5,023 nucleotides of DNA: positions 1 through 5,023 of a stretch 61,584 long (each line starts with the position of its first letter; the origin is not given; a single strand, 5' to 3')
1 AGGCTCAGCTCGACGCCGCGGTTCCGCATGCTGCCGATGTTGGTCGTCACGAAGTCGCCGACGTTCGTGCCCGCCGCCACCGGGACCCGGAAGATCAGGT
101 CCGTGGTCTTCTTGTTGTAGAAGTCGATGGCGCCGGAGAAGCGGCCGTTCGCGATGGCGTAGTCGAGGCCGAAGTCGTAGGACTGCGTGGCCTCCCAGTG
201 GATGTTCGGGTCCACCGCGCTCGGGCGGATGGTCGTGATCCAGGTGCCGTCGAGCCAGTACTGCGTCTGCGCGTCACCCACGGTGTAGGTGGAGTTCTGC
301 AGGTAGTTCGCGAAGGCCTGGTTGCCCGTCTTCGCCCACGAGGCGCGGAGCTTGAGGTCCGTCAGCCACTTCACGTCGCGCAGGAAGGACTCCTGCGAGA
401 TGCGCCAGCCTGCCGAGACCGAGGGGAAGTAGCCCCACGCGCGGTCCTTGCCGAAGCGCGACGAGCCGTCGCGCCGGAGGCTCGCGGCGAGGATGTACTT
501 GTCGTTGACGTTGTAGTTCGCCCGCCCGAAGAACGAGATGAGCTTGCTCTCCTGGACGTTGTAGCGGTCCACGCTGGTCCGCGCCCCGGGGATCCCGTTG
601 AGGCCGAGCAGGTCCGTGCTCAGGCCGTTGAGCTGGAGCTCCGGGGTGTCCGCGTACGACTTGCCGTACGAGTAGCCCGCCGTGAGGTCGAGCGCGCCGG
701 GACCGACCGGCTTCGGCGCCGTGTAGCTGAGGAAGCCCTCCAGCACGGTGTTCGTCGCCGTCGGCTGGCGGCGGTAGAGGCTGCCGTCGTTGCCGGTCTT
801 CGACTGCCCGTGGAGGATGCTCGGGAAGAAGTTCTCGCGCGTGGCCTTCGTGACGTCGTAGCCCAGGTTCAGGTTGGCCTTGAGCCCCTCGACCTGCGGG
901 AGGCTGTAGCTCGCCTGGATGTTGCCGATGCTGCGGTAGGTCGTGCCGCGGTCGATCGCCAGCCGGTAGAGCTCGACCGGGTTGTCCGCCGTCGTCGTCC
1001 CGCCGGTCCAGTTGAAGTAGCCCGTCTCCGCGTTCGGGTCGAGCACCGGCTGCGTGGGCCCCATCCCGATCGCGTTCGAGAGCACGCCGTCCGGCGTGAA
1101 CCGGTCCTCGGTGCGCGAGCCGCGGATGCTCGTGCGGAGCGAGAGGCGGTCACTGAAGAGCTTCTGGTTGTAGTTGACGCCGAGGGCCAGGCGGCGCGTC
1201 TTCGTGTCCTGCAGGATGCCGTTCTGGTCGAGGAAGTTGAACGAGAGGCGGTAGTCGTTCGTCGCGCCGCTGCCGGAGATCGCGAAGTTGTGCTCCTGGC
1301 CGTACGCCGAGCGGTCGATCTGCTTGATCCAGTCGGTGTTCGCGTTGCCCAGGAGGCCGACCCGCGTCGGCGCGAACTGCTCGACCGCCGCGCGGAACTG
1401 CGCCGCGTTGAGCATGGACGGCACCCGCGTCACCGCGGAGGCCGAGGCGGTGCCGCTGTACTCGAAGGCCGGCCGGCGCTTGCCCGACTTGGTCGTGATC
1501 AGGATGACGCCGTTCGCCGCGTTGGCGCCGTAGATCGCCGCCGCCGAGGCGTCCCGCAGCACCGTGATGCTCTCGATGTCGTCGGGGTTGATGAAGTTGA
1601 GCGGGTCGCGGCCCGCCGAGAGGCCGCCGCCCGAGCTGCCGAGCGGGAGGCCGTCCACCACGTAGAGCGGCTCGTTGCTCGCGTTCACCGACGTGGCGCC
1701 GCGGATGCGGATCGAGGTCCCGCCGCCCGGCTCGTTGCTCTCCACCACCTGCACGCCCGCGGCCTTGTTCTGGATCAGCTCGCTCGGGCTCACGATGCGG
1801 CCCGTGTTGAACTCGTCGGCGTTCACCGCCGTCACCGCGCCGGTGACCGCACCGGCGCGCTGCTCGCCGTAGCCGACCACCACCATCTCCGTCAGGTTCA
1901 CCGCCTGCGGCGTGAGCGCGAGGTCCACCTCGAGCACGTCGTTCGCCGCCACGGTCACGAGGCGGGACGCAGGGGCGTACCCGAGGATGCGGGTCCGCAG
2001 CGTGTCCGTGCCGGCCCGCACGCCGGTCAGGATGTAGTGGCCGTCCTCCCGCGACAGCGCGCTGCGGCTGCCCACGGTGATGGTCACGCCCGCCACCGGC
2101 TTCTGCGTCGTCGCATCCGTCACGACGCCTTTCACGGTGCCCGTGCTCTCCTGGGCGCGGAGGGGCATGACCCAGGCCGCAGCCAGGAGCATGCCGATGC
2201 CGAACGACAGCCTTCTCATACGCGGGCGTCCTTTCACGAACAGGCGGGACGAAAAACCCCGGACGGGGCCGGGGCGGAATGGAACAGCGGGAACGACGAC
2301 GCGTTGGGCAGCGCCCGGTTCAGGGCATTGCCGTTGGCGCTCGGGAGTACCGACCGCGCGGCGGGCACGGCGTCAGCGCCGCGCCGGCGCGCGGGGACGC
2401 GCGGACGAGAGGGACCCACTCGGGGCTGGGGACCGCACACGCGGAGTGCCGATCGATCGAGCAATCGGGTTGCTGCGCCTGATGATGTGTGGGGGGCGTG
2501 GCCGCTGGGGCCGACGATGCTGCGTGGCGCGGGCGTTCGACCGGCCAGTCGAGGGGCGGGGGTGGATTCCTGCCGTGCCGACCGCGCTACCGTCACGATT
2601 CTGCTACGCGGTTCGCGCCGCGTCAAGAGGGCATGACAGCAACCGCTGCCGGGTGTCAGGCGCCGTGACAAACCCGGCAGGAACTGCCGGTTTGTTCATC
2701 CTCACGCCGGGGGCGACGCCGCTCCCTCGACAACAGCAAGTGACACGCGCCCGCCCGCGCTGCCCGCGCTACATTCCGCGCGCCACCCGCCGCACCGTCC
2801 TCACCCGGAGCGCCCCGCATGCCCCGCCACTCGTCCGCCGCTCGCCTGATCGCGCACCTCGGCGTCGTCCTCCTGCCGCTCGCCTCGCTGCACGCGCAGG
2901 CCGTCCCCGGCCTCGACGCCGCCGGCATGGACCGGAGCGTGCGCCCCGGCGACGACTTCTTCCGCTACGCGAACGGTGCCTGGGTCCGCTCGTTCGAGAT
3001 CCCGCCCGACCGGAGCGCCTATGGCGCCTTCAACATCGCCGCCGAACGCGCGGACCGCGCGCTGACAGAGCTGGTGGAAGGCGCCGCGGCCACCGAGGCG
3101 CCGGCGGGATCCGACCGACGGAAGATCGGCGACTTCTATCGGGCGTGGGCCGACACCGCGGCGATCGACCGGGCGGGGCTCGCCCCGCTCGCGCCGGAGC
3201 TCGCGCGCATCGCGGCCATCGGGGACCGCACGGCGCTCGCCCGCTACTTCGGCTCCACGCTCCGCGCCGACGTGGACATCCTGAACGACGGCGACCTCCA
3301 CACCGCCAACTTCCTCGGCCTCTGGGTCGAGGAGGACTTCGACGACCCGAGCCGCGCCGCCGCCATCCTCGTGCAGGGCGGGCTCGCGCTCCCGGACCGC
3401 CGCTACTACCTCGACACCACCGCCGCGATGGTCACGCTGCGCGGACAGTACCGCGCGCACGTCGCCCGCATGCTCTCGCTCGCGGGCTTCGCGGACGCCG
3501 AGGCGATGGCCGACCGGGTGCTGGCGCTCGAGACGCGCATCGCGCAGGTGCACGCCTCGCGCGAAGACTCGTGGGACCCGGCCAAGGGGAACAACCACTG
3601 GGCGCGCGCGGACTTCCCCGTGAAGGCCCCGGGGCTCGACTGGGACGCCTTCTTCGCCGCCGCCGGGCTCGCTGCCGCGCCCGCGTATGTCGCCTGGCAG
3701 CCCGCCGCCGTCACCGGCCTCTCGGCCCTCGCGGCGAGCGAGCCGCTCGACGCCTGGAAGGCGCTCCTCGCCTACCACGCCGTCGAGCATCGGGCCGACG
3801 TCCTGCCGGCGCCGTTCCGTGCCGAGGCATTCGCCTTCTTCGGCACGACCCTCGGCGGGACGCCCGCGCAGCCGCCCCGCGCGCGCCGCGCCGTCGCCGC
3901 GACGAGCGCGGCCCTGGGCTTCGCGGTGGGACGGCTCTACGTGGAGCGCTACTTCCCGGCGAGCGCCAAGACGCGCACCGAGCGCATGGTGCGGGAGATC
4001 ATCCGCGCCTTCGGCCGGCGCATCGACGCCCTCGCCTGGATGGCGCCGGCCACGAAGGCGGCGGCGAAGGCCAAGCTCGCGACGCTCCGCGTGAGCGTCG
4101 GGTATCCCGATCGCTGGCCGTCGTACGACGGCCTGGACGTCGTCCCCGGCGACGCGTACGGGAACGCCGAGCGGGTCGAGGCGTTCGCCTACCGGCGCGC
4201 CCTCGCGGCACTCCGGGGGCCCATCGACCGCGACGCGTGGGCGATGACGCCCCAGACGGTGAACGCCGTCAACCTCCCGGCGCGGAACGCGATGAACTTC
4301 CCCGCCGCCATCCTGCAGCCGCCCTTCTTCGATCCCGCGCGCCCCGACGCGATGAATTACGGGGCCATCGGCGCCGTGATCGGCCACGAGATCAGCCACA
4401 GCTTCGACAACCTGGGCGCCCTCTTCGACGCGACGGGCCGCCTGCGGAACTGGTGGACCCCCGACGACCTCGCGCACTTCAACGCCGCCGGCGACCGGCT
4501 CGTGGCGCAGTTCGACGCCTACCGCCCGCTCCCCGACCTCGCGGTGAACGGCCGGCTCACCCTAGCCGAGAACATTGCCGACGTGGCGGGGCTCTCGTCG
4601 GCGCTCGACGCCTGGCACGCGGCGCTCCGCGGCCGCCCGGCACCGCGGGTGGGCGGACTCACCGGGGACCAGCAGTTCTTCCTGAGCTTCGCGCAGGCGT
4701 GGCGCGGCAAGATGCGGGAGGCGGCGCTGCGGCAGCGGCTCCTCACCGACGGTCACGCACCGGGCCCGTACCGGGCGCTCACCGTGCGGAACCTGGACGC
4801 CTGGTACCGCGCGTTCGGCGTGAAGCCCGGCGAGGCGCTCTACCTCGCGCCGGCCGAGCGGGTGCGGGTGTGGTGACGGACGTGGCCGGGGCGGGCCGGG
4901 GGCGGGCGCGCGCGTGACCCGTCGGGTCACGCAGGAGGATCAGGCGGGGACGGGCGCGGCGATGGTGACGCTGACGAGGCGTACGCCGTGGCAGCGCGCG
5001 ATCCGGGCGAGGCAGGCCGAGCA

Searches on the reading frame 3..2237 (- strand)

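Call 24: search_protein_families(library=pfam, proteins=[window:3-2237:-], max_evalue=0.001)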
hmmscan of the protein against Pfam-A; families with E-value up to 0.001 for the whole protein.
window:3-2237:- (745 aa): 4 families
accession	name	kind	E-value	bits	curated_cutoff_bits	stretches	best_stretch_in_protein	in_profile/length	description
PF00593.30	TonB_dep_Rec_b-barrel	-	4.9e-22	79.8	27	1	399-744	28-330/436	TonB dependent receptor-like, beta-barrel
PF07715.20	Plug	-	2e-20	73.7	23.9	1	131-244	5-107/107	TonB-dependent Receptor Plug Domain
PF13715.12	CarbopepD_reg_2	-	1.6e-13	50.9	32.2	1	35-120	1-88/88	CarboxypepD_reg-like domain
PF13620.12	CarboxypepD_reg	-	4.7e-13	49.7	32.3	1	34-109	1-82/82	Carboxypeptidase regulatory-like domain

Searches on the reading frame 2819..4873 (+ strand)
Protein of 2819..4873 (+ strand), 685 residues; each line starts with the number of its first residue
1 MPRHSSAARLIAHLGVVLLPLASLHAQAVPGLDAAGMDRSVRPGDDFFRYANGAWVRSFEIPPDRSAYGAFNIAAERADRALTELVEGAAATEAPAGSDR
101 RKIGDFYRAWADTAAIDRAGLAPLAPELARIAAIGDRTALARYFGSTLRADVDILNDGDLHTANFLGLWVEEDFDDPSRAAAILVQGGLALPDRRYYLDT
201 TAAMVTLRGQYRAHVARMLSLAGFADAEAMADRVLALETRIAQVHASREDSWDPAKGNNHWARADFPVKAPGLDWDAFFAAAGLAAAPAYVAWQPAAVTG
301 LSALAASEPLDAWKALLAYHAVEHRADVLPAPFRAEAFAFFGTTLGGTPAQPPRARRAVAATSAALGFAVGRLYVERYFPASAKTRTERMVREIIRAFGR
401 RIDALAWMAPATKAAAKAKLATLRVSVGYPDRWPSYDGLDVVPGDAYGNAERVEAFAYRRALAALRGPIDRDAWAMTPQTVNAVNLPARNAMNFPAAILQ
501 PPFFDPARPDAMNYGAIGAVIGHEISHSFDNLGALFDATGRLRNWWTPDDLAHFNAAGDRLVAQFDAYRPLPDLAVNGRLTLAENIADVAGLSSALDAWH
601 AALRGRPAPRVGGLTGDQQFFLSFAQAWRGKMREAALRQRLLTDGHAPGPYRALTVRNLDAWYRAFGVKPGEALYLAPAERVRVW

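Call 24: search_protein_families(library=pfam, proteins=[window:2819-4873:+], max_evalue=0.001)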
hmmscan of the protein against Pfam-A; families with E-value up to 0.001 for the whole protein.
window:2819-4873:+ (685 aa): 2 families
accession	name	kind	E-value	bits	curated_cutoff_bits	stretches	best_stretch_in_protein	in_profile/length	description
PF05649.18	Peptidase_M13_N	-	4.9e-103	345.9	32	1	43-430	1-381/381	Peptidase family M13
PF01431.27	Peptidase_M13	-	8e-55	186.1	24.5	1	482-682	1-205/205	Peptidase family M13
